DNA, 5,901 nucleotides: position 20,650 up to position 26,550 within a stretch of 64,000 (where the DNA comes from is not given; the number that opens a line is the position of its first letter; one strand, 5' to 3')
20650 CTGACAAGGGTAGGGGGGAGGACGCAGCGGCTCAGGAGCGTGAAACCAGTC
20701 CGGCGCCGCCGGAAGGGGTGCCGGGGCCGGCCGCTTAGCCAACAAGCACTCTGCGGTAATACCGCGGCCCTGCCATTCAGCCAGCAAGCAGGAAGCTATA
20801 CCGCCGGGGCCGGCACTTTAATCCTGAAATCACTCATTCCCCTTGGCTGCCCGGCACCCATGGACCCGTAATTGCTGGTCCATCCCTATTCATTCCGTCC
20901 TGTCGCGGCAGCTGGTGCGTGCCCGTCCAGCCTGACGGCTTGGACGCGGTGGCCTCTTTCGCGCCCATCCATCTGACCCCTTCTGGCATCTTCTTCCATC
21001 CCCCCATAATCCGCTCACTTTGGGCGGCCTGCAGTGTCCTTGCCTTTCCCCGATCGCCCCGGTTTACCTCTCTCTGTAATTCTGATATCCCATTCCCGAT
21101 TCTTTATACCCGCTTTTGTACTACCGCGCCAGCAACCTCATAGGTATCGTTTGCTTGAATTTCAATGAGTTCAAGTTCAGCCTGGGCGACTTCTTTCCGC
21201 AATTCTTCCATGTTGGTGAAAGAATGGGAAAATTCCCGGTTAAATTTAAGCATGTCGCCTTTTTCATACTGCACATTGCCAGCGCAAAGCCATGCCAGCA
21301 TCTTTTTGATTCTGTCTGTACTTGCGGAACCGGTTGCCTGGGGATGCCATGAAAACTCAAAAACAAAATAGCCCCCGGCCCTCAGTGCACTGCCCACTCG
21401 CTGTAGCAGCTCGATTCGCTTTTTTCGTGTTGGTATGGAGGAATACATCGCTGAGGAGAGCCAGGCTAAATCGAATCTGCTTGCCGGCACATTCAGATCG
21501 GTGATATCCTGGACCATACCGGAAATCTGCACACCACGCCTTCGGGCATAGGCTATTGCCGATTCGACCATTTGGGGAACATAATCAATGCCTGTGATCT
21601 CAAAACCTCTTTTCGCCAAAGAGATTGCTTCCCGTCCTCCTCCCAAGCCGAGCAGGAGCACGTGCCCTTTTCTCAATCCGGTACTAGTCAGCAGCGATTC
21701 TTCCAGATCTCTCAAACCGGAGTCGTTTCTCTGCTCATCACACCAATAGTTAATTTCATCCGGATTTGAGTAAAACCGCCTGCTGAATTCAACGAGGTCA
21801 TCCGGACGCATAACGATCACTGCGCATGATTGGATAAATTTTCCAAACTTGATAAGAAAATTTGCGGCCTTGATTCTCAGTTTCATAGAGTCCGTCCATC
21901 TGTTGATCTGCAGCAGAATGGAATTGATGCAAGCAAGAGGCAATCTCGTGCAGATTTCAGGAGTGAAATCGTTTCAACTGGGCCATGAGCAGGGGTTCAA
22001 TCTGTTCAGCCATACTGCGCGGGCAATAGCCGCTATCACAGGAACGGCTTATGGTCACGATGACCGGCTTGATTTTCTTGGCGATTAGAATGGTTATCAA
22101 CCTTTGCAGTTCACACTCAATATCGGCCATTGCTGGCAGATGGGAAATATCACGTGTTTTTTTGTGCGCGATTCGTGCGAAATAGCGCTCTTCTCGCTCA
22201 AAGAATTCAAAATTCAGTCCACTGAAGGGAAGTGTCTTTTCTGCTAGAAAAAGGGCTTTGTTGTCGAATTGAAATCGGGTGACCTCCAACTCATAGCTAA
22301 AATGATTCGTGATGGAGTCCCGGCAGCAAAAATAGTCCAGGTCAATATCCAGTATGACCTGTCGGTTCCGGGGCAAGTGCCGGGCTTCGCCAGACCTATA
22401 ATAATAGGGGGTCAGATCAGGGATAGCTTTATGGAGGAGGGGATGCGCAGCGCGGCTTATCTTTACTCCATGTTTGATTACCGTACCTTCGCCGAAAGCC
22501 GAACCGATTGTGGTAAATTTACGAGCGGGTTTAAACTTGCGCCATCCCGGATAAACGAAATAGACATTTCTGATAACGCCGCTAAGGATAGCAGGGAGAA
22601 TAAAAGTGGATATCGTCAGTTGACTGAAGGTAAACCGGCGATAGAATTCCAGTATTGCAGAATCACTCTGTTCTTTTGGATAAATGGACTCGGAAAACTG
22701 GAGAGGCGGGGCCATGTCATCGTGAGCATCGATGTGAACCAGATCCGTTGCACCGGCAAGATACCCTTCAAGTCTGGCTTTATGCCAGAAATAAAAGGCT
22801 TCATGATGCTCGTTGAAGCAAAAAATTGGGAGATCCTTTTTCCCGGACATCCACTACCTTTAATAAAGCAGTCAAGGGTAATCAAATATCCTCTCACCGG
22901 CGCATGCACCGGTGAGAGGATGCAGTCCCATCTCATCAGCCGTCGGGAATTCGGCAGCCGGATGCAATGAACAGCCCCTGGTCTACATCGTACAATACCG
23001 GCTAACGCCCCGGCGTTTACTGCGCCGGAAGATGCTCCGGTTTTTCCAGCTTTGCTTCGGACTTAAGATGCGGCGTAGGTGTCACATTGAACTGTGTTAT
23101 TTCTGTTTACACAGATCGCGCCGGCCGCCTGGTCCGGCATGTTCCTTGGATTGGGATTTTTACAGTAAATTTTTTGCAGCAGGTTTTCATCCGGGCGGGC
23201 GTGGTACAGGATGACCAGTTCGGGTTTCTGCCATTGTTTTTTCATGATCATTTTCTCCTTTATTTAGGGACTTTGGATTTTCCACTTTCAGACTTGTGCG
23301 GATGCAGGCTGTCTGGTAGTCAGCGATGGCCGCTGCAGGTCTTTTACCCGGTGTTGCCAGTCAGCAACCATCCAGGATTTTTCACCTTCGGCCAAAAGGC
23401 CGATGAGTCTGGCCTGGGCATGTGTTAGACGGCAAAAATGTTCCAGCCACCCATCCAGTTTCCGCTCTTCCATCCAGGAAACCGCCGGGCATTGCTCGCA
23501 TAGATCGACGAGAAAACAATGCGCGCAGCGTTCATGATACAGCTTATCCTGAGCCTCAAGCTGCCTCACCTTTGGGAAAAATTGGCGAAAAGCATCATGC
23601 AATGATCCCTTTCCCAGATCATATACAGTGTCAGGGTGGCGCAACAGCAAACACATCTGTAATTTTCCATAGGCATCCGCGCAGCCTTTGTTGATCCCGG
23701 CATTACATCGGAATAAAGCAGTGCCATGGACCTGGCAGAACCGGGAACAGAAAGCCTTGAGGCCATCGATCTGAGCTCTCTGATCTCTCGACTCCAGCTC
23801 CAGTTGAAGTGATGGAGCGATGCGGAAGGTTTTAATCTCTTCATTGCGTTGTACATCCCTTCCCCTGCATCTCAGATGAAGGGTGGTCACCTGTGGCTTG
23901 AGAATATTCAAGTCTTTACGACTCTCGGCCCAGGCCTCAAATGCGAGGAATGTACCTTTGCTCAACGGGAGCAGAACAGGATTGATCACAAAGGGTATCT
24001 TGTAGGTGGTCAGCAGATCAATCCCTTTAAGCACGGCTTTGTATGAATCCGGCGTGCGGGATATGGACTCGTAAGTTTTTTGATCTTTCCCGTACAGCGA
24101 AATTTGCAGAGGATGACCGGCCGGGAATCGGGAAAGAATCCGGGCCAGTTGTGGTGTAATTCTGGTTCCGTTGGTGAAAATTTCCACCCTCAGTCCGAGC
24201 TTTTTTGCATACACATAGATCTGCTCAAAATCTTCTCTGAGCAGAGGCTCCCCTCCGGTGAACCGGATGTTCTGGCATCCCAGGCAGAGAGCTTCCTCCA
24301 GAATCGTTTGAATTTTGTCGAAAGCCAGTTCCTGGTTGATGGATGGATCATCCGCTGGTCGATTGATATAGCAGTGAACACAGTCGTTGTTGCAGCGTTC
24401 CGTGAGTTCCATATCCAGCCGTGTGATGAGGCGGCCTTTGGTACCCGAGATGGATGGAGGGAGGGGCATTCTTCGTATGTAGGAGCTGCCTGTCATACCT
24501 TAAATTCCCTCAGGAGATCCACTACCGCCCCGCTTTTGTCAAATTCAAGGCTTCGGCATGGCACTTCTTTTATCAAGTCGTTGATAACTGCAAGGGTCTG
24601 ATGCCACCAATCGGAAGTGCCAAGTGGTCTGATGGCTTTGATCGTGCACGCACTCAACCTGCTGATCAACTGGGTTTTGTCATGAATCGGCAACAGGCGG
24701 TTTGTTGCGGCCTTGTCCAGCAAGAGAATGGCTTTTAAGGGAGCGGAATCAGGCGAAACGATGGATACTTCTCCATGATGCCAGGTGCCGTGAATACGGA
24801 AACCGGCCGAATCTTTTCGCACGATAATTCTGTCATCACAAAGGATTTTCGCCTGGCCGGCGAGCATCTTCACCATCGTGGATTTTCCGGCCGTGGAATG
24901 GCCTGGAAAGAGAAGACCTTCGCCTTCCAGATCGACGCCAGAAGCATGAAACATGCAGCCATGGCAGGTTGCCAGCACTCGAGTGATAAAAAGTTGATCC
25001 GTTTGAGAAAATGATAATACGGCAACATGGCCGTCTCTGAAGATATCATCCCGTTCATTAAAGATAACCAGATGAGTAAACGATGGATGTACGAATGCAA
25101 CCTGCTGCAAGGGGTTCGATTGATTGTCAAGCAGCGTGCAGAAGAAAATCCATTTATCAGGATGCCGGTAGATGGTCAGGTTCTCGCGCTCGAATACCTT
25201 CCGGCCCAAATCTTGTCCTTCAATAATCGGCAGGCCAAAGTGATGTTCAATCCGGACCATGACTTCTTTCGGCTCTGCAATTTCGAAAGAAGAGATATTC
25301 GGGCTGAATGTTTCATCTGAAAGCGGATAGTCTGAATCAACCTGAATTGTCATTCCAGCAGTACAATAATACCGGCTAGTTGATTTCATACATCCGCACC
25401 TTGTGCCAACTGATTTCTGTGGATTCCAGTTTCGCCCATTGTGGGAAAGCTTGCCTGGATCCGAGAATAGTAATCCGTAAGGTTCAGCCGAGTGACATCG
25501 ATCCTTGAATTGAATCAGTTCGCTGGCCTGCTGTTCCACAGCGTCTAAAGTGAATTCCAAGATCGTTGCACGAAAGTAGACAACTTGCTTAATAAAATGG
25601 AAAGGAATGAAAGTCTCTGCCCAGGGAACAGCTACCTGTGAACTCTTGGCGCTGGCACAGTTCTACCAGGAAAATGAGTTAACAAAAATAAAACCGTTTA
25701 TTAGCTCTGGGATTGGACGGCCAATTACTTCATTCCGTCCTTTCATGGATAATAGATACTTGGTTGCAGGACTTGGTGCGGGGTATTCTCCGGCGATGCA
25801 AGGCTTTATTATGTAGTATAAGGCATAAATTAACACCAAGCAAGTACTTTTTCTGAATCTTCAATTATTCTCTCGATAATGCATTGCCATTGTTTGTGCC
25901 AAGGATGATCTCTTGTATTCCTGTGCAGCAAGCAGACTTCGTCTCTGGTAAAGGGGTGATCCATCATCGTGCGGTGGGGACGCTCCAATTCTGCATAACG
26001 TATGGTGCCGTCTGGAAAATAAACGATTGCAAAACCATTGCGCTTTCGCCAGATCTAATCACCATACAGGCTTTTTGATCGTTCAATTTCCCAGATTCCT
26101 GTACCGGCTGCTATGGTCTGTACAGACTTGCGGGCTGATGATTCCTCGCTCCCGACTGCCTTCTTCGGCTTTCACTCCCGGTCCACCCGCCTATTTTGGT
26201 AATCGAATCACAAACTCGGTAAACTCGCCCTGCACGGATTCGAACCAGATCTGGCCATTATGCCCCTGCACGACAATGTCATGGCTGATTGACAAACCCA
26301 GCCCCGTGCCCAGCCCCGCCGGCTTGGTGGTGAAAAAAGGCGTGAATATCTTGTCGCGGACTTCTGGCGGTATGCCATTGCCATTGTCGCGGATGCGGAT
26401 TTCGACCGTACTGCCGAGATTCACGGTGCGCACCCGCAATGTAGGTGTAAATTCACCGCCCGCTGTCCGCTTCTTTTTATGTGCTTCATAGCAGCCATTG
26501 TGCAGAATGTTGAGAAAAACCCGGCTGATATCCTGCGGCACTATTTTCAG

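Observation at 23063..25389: Second, paralogous copy of the system on the opposite strand, with its own precursor sharing the leader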

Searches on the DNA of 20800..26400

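Call 57: search_rna_families(source=window, start=20800, end=26400, threshold=evalue, max_evalue=1)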
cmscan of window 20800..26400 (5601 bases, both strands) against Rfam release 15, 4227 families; matches with E-value up to 1: 0.
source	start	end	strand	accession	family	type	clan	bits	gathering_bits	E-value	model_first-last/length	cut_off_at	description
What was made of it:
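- Tried and rejected: Rfam found nothing in 20800..26400, including the 800-nt gap upstream of ScmC-2 (call 57).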

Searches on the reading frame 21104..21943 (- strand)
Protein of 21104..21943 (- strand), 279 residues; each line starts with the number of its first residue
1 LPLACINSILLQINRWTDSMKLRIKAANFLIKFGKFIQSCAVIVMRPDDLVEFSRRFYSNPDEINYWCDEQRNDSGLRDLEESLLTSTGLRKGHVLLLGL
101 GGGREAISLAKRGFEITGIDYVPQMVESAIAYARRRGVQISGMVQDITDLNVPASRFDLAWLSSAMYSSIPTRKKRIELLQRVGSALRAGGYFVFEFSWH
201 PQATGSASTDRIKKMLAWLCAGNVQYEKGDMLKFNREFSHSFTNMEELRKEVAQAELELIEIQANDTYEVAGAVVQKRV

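Call 7: search_protein_families(library=ncbifam, proteins=[window:21104-21943:-], max_evalue=0.01)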
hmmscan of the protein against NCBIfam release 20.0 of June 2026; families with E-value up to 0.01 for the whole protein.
window:21104-21943:- (279 aa): 17 families
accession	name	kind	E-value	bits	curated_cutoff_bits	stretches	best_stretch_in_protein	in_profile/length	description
NF041820.1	daptide_MTase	equivalog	1.5e-10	40.9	175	1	83-209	28-156/243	daptide-type RiPP biosynthesis methyltransferase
NF043040.1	corrin_prot_MT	hypoth_equivalog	2.6e-09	36.9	180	1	80-215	30-167/216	corrinoid protein-associated methyltransferase CpaM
TIGR01983.1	UbiG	equivalog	2.3e-08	33.6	102.95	1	88-160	46-120/228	bifunctional 2-polyprenyl-6-hydroxyphenol methylase/3-demethylubiquinol 3-O-methyltransferase UbiG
NF008992.0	PRK12335.1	equivalog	5.3e-07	29.1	303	1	78-192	112-220/289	SAM-dependent methyltransferase TehB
NF045649.1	2X_seleno_MduS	exception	1.3e-06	27.6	380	1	94-195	44-147/338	methyltransferase domain-containing selenoprotein MduS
NF051855.1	GlySarMtaseBact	equivalog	1.4e-05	24.8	350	1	55-268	22-235/259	glycine/sarcosine N-methyltransferase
NF007610.0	PRK10258.1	equivalog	4.3e-05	23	342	1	83-167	33-114/251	malonyl-ACP O-methyltransferase BioC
TIGR02021.1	BchM-ChlM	equivalog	0.00016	21.1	158.9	1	85-159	48-121/218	magnesium protoporphyrin IX methyltransferase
NF041537.1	ArsM_AhpD_UU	exception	0.0002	20.2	510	1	94-195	79-180/345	arsenite methyltransferase/AhpD domain selenoprotein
NF008405.0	PRK11207.1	equivalog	0.00036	20.1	218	1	90-152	29-89/198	tellurite resistance methyltransferase TehB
TIGR00477.1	tehB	equivalog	0.00068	19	219.5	1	91-192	73-171/238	tellurite resistance methyltransferase TehB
TIGR04290.1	meth_Rta_06860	hypoth_equivalog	0.0014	18.1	300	1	90-167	48-126/226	TIGR04290 family methyltransferase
NF040539.1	AST_met_ArsM_2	exception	0.002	18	240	1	92-196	57-164/262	putative arsinothricin biosynthesis methyltransferase ArsM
NF008264.0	PRK11036.1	equivalog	0.003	17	366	1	79-147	33-105/261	tRNA uridine 5-oxyacetic acid(34) methyltransferase CmoM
NF041255.1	mycofact_MftM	equivalog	0.0046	16.3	200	1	93-158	141-206/289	mycofactocin oligosaccharide methyltransferase MftM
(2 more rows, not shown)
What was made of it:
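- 21104..21886 (-): SAM-dependent methyltransferase (260 aa from M20 of the 279-aa ORF); a tailoring enzyme with unknown target atom. Weak hit to the daptide RiPP methyltransferase, 1.5e-10 (call 7).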

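Call 8: search_protein_families(library=pfam, proteins=[window:21104-21943:-], max_evalue=0.01)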
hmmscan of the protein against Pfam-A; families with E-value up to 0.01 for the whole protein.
window:21104-21943:- (279 aa): 6 families
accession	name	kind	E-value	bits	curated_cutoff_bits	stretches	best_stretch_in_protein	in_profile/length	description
PF13649.12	Methyltransf_25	-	5.8e-14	53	27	1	95-191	1-97/97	Methyltransferase domain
PF08241.18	Methyltransf_11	-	1.1e-11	45.6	21.2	1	98-195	3-95/95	Methyltransferase domain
PF13847.12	Methyltransf_31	-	4.4e-08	33.4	27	1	94-199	6-113/145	Methyltransferase domain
PF13489.12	Methyltransf_23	-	8.1e-07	29.3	27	1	89-260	20-162/164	Methyltransferase domain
PF08242.18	Methyltransf_12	-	1.4e-06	29.4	30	1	98-193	3-98/98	Methyltransferase domain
PF03141.22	Methyltransf_29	-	0.00012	21.2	23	1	127-250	152-274/506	Putative S-adenosyl-L-methionine-dependent methyltransferase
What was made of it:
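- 21104..21886 (-): Pfam Methyltransf_25 at 6e-14 and Methyltransf_11 at 1e-11 (call 8).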

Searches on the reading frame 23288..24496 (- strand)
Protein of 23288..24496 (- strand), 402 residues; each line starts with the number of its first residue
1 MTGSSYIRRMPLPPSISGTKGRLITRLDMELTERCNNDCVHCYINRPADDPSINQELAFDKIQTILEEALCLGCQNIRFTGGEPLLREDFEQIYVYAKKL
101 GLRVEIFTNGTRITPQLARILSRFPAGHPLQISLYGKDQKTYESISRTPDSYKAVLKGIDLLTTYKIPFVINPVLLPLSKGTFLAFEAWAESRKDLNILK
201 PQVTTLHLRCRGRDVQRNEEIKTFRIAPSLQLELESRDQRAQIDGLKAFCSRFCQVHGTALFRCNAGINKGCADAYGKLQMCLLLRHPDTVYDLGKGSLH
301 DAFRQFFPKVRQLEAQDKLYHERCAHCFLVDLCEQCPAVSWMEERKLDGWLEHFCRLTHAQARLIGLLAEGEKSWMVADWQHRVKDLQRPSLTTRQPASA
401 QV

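Call 7: search_protein_families(library=ncbifam, proteins=[window:23288-24496:-], max_evalue=0.01)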
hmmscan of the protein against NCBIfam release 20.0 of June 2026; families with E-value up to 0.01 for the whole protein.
window:23288-24496:- (402 aa): 69 families (the best 25 are shown)
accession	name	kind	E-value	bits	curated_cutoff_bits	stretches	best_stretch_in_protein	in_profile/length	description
TIGR02668.1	moaA_archaeal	equivalog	5.8e-24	84.6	325.25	1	21-185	6-168/303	GTP 3',8-cyclase MoaA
TIGR04545.1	rSAM_ahbD_hemeb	equivalog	1.3e-22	80.7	500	1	29-214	4-183/339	heme b synthase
TIGR04055.1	rSAM_NirJ2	equivalog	1e-21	77.8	500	1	31-340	6-307/326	putative heme d1 biosynthesis radical SAM protein NirJ2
NF001199.0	PRK00164.2-1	equivalog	1.6e-21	76.8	231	1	21-176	8-160/308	GTP 3',8-cyclase MoaA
TIGR02666.1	moaA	equivalog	3.9e-21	75.4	284.05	1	21-176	6-165/336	GTP 3',8-cyclase MoaA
TIGR04546.1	rSAM_ahbC_deAc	equivalog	4.7e-21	75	650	1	30-161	44-171/390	12,18-didecarboxysiroheme deacetylase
TIGR04251.1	SCM_rSAM_ScmF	equivalog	1e-19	71.1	400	1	27-172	6-152/353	SynChlorMet cassette radical SAM/SPASM protein ScmF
TIGR03962.1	mycofact_rSAM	equivalog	1.9e-19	70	265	1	27-349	14-326/339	mycofactocin radical SAM maturase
TIGR04347.1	pseudo_SAM_Halo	equivalog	4.5e-17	62.4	525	1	30-160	43-169/390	TIGR04347 family pseudo-SAM/SPASM protein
TIGR04051.1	rSAM_NirJ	equivalog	5.5e-17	61.8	515.45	1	30-168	7-141/354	heme d1 biosynthesis radical SAM protein NirJ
NF045574.1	sacti_mat_StsB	exception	6.6e-17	61.5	625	1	30-359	101-418/466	StsB family radical SAM/SPASM domain sactipeptide maturase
TIGR04250.1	SCM_rSAM_ScmE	equivalog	9.5e-17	60.9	400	1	27-171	5-146/358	SynChlorMet cassette radical SAM/SPASM protein ScmE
TIGR02109.1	PQQ_syn_pqqE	equivalog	1.2e-16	60.6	381.35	1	27-175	9-154/358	pyrroloquinoline quinone biosynthesis protein PqqE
TIGR04054.1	rSAM_NirJ1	equivalog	1.5e-16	60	650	1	30-160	41-167/387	putative heme d1 biosynthesis radical SAM protein NirJ1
NF050035.1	rSAM_WgK_link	exception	2.5e-16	59.6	650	1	27-169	11-150/367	radical SAM/SPASM peptide maturase WgkB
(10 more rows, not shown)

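Call 8: search_protein_families(library=pfam, proteins=[window:23288-24496:-], max_evalue=0.01)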
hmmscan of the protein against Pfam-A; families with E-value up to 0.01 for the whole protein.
window:23288-24496:- (402 aa): 2 families
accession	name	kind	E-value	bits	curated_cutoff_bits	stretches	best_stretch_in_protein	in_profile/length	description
PF04055.27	Radical_SAM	-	1e-20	75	29.5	1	29-178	1-154/166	Radical SAM superfamily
PF13353.11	Fer4_12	-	0.00099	19.9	22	1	33-94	13-71/137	4Fe-4S single cluster domain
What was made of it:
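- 23288..24496 (-): rSAM-2: radical SAM/SPASM peptide maturase (402 aa), an orthologue class of rSAM-1, with no RRE domain. Pfam Radical_SAM 1e-20, residues 29-178 (call 8).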
